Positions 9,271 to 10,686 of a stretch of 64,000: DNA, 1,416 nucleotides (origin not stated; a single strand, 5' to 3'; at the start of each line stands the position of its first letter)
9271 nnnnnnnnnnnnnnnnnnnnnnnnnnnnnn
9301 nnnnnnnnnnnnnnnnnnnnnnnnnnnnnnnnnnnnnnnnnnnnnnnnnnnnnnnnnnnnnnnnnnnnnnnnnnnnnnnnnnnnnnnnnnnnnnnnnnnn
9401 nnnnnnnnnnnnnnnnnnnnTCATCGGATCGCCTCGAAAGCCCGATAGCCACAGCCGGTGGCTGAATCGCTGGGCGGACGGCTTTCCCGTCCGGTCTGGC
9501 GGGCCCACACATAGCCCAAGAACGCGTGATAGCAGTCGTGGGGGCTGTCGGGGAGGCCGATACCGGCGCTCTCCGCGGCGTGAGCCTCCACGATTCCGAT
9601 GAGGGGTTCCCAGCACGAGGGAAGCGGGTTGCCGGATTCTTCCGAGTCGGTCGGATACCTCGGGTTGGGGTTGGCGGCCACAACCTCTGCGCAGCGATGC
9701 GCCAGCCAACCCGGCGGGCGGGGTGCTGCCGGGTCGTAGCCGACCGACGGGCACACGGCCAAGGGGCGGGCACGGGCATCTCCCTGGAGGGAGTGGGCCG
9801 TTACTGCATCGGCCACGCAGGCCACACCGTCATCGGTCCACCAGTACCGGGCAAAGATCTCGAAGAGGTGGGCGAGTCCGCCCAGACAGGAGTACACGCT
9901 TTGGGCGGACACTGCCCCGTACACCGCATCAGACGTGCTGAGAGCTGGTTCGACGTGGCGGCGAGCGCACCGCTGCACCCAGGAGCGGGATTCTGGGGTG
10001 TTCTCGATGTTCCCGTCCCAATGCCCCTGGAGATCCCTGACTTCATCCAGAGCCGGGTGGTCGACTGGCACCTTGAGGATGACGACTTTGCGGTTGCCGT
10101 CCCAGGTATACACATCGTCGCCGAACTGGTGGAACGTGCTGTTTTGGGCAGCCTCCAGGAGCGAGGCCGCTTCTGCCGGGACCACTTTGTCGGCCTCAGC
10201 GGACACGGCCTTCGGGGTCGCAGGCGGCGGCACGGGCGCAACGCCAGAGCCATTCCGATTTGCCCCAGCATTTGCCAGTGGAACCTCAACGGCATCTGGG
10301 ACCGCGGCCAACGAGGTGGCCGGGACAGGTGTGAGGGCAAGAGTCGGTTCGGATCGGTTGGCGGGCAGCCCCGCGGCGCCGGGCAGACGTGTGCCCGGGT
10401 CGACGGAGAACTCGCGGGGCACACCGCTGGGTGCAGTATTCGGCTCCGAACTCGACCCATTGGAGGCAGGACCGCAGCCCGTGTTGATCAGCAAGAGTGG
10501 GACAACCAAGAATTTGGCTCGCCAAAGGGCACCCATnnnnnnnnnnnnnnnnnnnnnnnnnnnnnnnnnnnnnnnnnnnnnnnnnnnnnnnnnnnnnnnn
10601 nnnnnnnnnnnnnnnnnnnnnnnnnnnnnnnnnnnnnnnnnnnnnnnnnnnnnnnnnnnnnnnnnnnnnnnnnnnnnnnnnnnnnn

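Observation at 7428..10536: Two Cys-rich secreted proteins are translationally coupled to the head of the tad operon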

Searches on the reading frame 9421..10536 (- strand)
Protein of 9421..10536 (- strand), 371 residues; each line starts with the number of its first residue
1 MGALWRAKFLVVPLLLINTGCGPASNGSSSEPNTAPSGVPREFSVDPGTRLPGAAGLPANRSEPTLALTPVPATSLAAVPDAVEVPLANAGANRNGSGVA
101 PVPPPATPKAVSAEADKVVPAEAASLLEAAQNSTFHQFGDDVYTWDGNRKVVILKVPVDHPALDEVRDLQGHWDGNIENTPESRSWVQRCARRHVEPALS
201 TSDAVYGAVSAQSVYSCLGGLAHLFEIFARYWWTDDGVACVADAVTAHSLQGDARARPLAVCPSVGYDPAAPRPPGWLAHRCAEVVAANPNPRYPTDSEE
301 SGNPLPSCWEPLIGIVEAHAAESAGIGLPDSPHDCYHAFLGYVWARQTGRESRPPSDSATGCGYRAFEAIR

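Call 5: search_protein_families(library=pfam, proteins=[window:9421-10536:-], max_evalue=0.1)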
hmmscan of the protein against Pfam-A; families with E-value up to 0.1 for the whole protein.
window:9421-10536:- (371 aa): 0 families

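Call 6: search_protein_families(library=ncbifam, proteins=[window:9421-10536:-], max_evalue=0.1)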
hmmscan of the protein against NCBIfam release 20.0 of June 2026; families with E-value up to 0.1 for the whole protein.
window:9421-10536:- (371 aa): 0 families

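Call 8: find_homologous_proteins(query=window:9421-10536:-)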
Query window:9421-10536:- (371 aa): 47 proteins with E <= 0.001 among 8000 candidates.
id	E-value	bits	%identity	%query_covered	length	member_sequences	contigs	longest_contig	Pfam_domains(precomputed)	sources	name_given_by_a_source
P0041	6.0e-248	840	99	100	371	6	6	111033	-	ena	-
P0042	6.9e-151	521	65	100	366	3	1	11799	-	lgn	-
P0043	9.1e-142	491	63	100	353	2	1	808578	-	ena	-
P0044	8.4e-141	488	61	100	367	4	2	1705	-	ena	-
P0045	8.5e-140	484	62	100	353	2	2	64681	-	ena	-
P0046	4.8e-138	479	63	100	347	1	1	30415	-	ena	-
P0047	8.6e-136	471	59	100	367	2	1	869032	-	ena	-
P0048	3.1e-135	469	60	100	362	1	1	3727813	-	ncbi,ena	-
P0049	5.4e-132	459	59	100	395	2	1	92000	-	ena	-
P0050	5.0e-131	455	56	100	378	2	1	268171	-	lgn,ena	-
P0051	1.5e-128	447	58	92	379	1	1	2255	-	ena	-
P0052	4.6e-128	446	55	100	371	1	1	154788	-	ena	-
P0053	2.6e-126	440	56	100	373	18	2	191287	-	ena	-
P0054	1.8e-125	437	56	99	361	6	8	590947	-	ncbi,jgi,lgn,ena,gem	-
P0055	8.0e-125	435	54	100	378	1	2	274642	-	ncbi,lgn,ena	-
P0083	2.4e-85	305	53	68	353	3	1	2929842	-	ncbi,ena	-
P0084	3.9e-78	281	42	97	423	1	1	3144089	-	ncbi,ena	-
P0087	2.6e-29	121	35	71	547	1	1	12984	-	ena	-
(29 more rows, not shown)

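Call 19: search_solved_structures(query=A2, max_evalue=10)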
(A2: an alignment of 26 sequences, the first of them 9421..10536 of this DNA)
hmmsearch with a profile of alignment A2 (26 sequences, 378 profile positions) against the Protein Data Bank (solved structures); distinct sequences matched with E-value up to 10: 3.
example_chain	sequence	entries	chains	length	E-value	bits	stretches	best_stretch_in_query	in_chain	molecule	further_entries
8zvk_A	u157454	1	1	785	0.00029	23.5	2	65-137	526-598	AaBgIC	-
7x3k_A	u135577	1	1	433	2.9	10.4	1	37-160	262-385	Zuotin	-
6ncl_a0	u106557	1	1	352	5.5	9.5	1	48-113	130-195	P14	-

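Call 20: find_encoding_contigs(protein=P0084, flank=10000, max_places=2)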
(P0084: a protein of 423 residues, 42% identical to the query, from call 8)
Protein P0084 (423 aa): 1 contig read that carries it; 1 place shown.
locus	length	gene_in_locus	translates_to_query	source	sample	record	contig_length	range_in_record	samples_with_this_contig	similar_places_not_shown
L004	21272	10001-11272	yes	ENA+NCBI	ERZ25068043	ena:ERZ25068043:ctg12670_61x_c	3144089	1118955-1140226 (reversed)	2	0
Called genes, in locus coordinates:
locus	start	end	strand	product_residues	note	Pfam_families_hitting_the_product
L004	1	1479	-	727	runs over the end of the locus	PF20656:MS_N, PF20658:MSG_insertion, PF01274:MS_TIM-barrel, PF20659:MS_C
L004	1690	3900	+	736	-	PF00463:ICL, PF13714:PEP_mutase, PF00463:ICL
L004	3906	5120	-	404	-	PF07690:MFS_1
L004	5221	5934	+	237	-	PF00106:adh_short, PF01370:Epimerase, PF08659:KR, PF13561:adh_short_C2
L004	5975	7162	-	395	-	PF09995:MPAB_Lcp_cat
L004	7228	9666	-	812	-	PF03176:MMPL, PF02460:Patched (faint), PF12349:Sterol-sensing (weak), PF03176:MMPL, PF12349:Sterol-sensing (weak)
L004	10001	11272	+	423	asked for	-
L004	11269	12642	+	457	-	-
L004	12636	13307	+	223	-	-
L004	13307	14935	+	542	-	PF00437:T2SSE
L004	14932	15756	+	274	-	-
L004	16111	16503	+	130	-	-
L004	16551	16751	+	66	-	-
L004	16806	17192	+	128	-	-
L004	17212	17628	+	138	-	-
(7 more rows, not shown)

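Call 21: find_encoding_contigs(protein=P0087, flank=10000, max_places=2)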
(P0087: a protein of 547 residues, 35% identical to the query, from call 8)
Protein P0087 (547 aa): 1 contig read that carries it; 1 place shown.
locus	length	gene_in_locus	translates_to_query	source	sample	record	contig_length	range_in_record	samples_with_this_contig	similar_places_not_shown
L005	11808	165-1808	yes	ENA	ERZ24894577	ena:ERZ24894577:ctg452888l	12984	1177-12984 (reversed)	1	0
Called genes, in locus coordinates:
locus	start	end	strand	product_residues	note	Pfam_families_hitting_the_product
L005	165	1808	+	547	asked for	-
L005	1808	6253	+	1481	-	-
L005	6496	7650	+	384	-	PF13289:SIR2_2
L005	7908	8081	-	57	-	-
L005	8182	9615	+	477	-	PF13289:SIR2_2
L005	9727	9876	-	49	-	-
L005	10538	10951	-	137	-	-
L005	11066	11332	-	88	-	-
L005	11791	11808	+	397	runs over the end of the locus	PF02899:Phage_int_SAM_1, PF00589:Phage_integrase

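Call 22: find_encoding_contigs(protein=P0083, flank=10000, max_places=2)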
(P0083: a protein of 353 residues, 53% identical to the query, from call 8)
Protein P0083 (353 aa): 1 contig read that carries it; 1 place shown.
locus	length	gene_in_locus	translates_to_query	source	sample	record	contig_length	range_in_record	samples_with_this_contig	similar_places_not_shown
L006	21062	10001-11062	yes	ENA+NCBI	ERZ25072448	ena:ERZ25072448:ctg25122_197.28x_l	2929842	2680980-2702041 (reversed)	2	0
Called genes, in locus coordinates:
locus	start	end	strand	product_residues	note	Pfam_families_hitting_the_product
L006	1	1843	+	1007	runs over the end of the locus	PF00092:VWA (weak), PF13519:VWA_2 (weak)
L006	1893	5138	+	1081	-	PF13809:Tubulin_2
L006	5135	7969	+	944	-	-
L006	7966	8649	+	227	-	-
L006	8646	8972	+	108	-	-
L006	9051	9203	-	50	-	-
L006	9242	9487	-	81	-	-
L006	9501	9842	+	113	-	PF18896:SLT_3 (weak)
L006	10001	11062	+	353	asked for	-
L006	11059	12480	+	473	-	-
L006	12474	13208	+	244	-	-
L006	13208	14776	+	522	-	PF00437:T2SSE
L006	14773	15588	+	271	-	-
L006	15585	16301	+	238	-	PF00482:T2SSF (faint)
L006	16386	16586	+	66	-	-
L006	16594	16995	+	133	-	-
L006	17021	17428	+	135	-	-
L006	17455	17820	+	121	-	-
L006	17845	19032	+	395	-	-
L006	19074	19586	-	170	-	PF13673:Acetyltransf_10, PF00583:Acetyltransf_1, PF13508:Acetyltransf_7 (weak)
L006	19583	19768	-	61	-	-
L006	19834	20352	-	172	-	-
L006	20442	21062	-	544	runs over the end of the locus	PF02511:Thy1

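Call 24: predict_structure(alignment_id=A2)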
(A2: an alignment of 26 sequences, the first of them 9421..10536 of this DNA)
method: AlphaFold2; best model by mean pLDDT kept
length: 371 residues; sequences in the alignment: 26
mean_pLDDT: 72.2   pTM: 0.65
mean pLDDT of the five models: 72.2, 71.3, 70.3, 69.4, 66.5
residues with pLDDT >= 90: 176; 70-90: 57; 50-70: 25; < 50: 113
segments of 3 or more residues with pLDDT < 50: 1-31, 33-83, 89-119
pLDDT, mean of each block of 10 residues (from residue 1): 40 37 35 36 30 31 31 32 50 31 33 40 85 94 93 96 92 92 98 96 96 97 94 94 94 90 94 91 94 75 74 90 88 92 91 68 80 52
secondary structure, 60 per line:
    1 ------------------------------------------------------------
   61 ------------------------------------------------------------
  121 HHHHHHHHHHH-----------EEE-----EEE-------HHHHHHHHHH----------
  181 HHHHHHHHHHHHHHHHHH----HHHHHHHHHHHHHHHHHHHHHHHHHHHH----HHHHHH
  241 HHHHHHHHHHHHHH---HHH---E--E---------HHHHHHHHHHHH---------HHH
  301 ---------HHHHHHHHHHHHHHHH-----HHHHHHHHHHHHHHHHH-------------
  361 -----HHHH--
elements in order: H121-131 E143-145 E151-153 H161-170 H181-198 H203-230 H235-254 H277-288 H310-325 H331-347 H366-369
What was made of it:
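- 9421..10536 (-): Gene A: lipoprotein, made of lipobox Cys21, a roughly 100-aa flexible linker, and an all-helical C-domain (residues ~120-371) with 8 invariant Cys. AF2 model with C-domain pLDDT mostly above 90 (call 24).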

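Call 107: search_protein_families(library=pfam, proteins=[L005:1808-6253:+], max_evalue=0.05)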
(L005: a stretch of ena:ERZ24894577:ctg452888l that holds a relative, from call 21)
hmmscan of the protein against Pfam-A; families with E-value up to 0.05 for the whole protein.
L005:1808-6253:+ (1481 aa): 2 families
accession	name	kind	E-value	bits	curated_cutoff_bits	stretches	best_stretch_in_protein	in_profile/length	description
PF00041.27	fn3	-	0.00032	21.3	25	0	1455-1473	64-82/84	Fibronectin type III domain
PF25788.1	Ig_Rha78A_N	-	0.0025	18.5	27.4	0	1219-1243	73-97/105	Rha78A-like, N-terminal immunoglobulin domain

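Call 114: search_protein_families(library=pfam, proteins=[L006:9501-9842:+], max_evalue=1)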
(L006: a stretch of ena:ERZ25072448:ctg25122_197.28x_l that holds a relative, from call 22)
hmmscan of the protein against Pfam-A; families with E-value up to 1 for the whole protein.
L006:9501-9842:+ (113 aa): 4 families
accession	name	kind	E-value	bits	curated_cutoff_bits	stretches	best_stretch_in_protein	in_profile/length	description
PF18896.5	SLT_3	-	3.6e-06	27.8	27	1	15-103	12-87/89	Lysozyme like domain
PF01464.25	SLT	-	0.00012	22.1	21.3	1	18-85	15-72/117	Transglycosylase SLT domain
PF08444.16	Gly_acyl_tr_C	-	0.039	14.6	27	1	68-107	50-89/89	Aralkyl acyl-CoA:amino acid N-acyltransferase, C-terminal region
PF18013.6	Phage_lysozyme2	-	0.23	12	28.2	1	4-52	7-55/140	Phage tail lysozyme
